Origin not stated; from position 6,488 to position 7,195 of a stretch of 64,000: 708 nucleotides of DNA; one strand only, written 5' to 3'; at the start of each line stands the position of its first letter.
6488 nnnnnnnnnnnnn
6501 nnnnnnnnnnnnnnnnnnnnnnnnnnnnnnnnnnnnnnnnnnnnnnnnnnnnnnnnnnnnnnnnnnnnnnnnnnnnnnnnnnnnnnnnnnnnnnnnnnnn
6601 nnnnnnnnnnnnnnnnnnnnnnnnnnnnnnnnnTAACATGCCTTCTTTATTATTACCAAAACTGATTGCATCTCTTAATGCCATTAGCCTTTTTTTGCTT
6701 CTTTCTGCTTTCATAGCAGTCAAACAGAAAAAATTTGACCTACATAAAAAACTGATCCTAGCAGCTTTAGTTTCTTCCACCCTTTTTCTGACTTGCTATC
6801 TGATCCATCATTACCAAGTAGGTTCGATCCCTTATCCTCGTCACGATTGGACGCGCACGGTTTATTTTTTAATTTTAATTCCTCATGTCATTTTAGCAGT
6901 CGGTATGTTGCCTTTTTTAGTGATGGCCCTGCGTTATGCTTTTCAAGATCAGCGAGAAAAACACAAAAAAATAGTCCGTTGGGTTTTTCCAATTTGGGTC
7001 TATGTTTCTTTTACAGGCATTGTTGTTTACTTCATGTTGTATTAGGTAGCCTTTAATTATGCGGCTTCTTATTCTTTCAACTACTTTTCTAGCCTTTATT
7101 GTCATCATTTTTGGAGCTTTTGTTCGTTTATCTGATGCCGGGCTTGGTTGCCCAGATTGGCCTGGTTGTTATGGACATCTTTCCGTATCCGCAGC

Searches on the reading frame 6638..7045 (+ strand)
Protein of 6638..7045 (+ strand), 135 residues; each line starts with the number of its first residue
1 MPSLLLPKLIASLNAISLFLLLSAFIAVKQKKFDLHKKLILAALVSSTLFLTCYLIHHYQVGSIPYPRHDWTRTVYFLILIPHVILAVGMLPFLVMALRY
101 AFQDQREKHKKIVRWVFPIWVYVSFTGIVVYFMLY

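Call 58: search_protein_families(library=pfam, proteins=[window:6638-7045:+], max_evalue=0.001)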
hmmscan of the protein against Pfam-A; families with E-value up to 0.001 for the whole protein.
window:6638-7045:+ (135 aa): 2 families
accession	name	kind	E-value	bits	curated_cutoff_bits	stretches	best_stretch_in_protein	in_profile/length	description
PF04238.17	DUF420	-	4.5e-39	134.2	30.5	1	6-134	1-130/130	Protein of unknown function (DUF420)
PF10067.14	DUF2306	-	0.00076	20.1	31.6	0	12-57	68-115/147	Predicted membrane protein (DUF2306)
